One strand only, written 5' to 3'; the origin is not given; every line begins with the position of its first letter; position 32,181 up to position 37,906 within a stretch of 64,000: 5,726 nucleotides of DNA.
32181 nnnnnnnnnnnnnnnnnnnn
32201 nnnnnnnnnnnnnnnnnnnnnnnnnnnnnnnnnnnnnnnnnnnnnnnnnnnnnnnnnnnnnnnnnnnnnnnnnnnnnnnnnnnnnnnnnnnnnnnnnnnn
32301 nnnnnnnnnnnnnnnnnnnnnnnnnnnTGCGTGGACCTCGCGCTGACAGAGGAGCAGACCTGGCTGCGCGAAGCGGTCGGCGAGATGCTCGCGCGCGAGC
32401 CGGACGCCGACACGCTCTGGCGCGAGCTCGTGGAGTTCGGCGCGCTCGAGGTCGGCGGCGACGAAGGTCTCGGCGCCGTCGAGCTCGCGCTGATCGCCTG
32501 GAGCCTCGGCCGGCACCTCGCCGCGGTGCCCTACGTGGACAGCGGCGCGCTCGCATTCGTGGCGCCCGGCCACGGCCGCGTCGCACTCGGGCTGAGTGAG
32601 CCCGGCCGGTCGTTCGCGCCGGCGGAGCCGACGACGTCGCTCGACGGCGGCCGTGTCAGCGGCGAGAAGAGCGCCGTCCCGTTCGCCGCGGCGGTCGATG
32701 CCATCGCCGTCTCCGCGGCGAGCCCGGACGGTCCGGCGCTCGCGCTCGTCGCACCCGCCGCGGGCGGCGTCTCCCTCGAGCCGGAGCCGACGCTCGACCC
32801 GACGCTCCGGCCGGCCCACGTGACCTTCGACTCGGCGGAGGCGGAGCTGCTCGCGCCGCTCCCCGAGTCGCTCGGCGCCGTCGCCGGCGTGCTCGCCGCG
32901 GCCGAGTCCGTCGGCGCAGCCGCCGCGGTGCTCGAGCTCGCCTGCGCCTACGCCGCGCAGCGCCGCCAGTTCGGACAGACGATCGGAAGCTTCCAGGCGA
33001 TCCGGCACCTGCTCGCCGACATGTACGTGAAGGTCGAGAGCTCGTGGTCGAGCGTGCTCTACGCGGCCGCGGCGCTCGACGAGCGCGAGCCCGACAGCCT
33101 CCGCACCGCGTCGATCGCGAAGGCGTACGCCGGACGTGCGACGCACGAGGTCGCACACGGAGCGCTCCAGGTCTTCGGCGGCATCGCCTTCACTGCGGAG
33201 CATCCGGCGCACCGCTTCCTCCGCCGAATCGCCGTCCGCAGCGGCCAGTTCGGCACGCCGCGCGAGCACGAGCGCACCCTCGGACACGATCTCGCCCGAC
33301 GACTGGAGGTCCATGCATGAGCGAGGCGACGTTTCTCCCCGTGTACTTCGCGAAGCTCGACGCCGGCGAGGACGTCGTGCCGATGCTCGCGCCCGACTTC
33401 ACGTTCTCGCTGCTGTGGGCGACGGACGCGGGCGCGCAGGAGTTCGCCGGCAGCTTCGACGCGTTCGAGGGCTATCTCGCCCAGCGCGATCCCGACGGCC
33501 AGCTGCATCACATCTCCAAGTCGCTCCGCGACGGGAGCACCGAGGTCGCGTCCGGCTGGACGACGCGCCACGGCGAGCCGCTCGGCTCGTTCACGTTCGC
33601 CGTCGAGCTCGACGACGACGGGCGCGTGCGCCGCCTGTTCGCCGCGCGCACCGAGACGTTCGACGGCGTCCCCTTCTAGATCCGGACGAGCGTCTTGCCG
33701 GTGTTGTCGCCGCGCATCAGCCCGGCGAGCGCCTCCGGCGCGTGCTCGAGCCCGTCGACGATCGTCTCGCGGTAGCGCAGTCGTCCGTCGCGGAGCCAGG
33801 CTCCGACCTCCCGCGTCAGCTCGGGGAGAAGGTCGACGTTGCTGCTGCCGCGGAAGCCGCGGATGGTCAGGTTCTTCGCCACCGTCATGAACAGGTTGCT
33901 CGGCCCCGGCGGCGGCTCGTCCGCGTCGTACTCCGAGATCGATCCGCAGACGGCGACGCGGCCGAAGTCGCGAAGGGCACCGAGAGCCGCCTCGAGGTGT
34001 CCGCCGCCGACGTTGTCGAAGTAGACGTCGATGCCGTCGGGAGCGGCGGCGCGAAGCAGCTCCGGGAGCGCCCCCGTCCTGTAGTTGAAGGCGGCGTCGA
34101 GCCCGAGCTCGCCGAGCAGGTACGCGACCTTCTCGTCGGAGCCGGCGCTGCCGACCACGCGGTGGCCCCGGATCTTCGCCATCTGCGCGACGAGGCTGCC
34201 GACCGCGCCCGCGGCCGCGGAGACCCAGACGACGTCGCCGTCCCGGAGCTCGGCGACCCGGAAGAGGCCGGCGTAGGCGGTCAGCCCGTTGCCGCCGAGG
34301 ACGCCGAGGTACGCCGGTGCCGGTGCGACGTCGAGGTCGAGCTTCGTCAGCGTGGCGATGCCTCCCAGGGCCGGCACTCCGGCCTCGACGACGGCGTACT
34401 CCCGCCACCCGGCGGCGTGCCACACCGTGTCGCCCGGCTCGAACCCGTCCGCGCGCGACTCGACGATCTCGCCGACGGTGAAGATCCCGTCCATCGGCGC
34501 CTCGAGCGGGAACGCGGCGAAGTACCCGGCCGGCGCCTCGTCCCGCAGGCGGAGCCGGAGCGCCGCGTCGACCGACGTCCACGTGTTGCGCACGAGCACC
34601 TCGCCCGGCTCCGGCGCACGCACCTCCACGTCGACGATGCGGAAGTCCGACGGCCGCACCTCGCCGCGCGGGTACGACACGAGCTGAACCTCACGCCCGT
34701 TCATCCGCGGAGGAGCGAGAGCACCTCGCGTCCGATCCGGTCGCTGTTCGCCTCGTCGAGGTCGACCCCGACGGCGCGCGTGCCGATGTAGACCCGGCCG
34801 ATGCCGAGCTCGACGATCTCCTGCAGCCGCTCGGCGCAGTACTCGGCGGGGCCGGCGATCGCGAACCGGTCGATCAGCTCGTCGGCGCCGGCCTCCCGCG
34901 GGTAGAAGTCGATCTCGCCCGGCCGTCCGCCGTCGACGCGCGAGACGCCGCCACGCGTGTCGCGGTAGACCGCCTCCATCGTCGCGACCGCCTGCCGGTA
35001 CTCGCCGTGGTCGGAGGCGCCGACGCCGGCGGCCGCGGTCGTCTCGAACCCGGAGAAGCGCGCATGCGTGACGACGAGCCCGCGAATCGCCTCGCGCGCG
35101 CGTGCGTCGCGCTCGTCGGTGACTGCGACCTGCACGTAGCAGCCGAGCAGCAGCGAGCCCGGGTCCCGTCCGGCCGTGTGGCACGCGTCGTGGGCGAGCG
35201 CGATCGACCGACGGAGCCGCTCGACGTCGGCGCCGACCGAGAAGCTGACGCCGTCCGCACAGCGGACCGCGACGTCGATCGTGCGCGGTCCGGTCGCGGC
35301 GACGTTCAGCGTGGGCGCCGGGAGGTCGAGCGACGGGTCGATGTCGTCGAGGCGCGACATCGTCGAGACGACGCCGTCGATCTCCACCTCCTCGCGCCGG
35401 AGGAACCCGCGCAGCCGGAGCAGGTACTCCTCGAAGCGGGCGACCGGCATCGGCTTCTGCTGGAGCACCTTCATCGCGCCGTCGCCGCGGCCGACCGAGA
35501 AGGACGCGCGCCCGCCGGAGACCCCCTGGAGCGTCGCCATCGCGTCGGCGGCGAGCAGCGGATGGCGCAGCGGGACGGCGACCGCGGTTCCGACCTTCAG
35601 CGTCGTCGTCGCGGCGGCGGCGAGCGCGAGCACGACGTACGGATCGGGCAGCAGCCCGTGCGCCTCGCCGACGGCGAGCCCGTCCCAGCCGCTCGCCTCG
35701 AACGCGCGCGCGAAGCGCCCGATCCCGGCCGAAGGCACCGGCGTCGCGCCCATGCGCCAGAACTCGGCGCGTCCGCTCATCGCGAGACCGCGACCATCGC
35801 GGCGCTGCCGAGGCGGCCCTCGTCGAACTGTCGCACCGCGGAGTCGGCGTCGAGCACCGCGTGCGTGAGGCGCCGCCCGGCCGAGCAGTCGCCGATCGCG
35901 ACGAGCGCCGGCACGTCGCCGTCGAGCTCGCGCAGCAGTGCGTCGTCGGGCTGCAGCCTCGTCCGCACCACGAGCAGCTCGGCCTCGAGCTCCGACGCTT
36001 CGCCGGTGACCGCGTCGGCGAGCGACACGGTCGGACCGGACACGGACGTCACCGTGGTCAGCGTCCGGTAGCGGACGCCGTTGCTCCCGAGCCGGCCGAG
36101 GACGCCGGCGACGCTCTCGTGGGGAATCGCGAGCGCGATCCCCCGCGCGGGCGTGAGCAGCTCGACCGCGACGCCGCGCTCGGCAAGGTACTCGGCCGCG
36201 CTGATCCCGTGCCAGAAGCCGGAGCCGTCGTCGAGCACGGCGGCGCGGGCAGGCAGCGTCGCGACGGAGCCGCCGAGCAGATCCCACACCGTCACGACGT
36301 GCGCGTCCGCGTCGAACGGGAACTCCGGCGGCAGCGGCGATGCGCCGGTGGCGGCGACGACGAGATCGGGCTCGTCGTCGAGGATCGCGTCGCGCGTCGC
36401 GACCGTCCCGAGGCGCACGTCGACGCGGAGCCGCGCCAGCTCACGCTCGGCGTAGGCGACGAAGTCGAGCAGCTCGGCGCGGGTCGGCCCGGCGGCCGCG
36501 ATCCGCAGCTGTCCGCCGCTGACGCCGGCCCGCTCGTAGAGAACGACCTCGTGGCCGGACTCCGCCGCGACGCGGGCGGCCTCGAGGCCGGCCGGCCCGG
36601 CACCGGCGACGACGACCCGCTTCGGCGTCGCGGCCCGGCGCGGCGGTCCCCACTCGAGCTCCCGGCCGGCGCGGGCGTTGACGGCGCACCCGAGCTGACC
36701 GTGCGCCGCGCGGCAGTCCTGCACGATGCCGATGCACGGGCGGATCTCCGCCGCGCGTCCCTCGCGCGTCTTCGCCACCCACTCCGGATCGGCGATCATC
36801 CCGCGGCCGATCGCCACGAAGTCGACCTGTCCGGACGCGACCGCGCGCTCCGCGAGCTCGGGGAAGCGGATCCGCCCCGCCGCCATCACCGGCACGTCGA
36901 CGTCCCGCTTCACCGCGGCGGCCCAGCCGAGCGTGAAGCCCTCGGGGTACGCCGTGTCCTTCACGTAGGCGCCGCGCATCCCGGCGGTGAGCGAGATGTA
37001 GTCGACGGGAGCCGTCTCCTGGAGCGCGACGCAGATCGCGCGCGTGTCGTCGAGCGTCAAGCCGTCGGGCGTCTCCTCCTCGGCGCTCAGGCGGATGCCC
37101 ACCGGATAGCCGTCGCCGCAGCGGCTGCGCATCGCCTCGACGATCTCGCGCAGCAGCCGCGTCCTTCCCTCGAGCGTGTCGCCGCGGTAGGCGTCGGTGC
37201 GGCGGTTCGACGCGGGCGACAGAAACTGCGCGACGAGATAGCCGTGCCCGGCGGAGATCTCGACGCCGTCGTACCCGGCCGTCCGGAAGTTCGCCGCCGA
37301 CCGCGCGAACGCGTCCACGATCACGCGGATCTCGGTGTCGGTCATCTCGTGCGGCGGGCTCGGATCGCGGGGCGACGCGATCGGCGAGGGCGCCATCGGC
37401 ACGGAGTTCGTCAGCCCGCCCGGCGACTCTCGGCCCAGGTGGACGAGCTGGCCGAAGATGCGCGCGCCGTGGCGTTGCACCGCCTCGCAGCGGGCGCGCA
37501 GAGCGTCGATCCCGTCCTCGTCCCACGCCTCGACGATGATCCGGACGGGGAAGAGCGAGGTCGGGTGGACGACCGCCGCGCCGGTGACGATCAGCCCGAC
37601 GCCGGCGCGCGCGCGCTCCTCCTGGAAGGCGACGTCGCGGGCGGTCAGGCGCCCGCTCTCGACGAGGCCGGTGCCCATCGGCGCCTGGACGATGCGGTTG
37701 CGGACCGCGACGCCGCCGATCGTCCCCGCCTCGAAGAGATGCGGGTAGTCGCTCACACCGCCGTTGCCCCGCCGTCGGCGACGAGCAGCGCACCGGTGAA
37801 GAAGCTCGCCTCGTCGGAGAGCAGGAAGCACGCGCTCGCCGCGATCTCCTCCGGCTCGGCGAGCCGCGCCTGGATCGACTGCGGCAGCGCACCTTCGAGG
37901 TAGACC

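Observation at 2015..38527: Nine intergenic copies of an AT-rich ~22-nt motif (core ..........) link the PHA genes and the CoA-ester catabolic operons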

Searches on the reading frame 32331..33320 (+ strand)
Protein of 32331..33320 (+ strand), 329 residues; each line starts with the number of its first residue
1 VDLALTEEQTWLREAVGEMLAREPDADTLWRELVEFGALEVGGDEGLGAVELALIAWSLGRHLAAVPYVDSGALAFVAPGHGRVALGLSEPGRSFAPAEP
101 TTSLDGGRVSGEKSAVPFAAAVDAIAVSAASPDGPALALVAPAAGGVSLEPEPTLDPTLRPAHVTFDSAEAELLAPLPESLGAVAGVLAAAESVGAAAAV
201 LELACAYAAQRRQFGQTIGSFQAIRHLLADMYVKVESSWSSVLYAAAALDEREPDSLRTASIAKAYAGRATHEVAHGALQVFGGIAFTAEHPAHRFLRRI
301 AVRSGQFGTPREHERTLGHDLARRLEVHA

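Call 13: search_protein_families(library=pfam, proteins=[window:32331-33320:+])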
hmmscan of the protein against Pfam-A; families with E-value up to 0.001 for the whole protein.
window:32331-33320:+ (329 aa): 2 families
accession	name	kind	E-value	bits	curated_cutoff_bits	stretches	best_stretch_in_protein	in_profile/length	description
PF00441.29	Acyl-CoA_dh_1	-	6.9e-27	94.9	22.4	1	188-303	17-131/150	Acyl-CoA dehydrogenase, C-terminal domain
PF08028.16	Acyl-CoA_dh_2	-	2.1e-08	35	22.7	1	189-302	3-125/134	Acyl-CoA dehydrogenase, C-terminal domain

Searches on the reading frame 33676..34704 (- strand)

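Call 14: search_protein_families(library=pfam, proteins=[window:33676-34704:-])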
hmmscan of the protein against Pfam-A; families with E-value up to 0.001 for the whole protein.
window:33676-34704:- (342 aa): 3 families
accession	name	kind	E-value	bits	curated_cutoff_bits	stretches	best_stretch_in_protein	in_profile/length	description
PF16884.10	ADH_N_2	-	3e-26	91.9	31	1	4-108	1-102/108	N-terminal domain of oxidoreductase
PF00107.32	ADH_zinc_N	-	3.2e-21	76.1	31.8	1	167-290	1-117/129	Zinc-binding dehydrogenase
PF13602.12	ADH_zinc_N_2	-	2.8e-12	48.2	27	1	200-340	1-134/134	Zinc-binding dehydrogenase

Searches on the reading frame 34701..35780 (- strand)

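Call 14: search_protein_families(library=pfam, proteins=[window:34701-35780:-])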
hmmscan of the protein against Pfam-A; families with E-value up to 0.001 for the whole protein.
window:34701-35780:- (359 aa): 1 family
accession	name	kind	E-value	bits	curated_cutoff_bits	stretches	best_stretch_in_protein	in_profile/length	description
PF00296.26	Bac_luciferase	-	2e-45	156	27.9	1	15-327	19-312/314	Luciferase-like monooxygenase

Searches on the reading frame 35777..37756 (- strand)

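Call 14: search_protein_families(library=pfam, proteins=[window:35777-37756:-])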
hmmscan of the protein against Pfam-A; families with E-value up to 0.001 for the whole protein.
window:35777-37756:- (659 aa): 9 families
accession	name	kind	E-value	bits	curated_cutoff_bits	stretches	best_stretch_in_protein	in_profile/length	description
PF00724.26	Oxidored_FMN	-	2.7e-60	204.9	27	1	7-336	2-341/342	NADH:flavin oxidoreductase / NADH oxidase family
PF07992.20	Pyr_redox_2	-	3.1e-15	56.8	26.1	1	380-610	2-246/291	Pyridine nucleotide-disulphide oxidoreductase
PF00070.33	Pyr_redox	-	2.9e-07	31.3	22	0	380-410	1-31/82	Pyridine nucleotide-disulphide oxidoreductase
PF12831.13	FAD_oxidored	-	1.2e-06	28.6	27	1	381-423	2-44/416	FAD dependent oxidoreductase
PF13450.12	NAD_binding_8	-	6.9e-06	26.7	21.9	1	383-418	1-36/68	NAD(P)-binding Rossmann-like domain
PF03486.20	HI0933_like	-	3.7e-05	23.7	50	1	380-423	2-45/244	HI0933-like protein Rossmann domain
PF01266.30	DAO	-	0.00013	22.1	27.9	1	380-443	1-74/353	FAD dependent oxidoreductase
PF00890.30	FAD_binding_2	-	0.00046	19.9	20.4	1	381-423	2-44/414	FAD binding domain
PF01207.24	Dus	-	0.00087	18.9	20.4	0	278-335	175-232/311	Dihydrouridine synthase (Dus)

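Call 28: search_protein_families(library=ncbifam, proteins=[window:35777-37756:-], max_evalue=0.00001)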
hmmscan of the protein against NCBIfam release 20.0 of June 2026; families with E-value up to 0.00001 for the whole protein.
window:35777-37756:- (659 aa): 16 families
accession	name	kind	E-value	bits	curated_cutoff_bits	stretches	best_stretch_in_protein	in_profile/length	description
TIGR03997.1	mycofact_OYE_2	equivalog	3.2e-158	528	793.15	1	7-640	2-641/645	mycofactocin system FadH/OYE family oxidoreductase 2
NF041087.1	bile_acid_BaiCD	equivalog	8.4e-98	328.1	825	1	4-643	1-641/642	bile acid Fe-S flavoenzyme BaiCD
NF045599.1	bili_reduct_long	exception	7.4e-90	302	750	1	8-636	2-633/641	bilirubin reductase, long form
TIGR03996.1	mycofact_OYE_1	hypoth_equivalog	1.4e-81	274.9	627.9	1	8-637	3-629/633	mycofactocin system FadH/OYE family oxidoreductase 1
NF010047.0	PRK13523.1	equivalog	5.5e-54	183.4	431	1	6-338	4-328/339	NADPH dehydrogenase NamA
NF045592.1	bili_reduct_N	equivalog_domain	7.8e-41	140.4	425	1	7-350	2-350/363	bilirubin reductase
NF006101.0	PRK08255.1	equivalog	6.3e-40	137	1078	1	5-329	397-729/768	bifunctional salicylyl-CoA 5-hydroxylase/oxidoreductase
NF007899.0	PRK10605.1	subfamily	1.2e-31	110.3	403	1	6-332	5-339/365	N-ethylmaleimide reductase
NF009410.0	PRK12771.1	subfamily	1.6e-08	33.6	516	1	372-418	132-178/566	NAD(P)-binding protein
TIGR02053.1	MerA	equivalog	5.1e-08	32.3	454.45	0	465-603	132-268/465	mercury(II) reductase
NF009454.0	PRK12814.1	equivalog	5.9e-08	31.5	916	1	369-472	184-288/657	putative NADPH-dependent glutamate synthase small subunit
TIGR01317.1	GOGAT_sm_gam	subfamily_domain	1.3e-07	30.9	447.7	1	373-472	138-238/485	glutamate synthase small subunit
TIGR01372.1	soxA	subfamily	3e-07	28.6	1164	1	381-442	171-232/996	sarcosine oxidase subunit alpha family protein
TIGR01316.1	gltA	equivalog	8.1e-07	28.2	471.75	1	373-472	128-228/449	NADPH-dependent glutamate synthase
NF009409.0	PRK12770.1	subfamily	3.1e-06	26.5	343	0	375-417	15-57/360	putative glutamate synthase subunit beta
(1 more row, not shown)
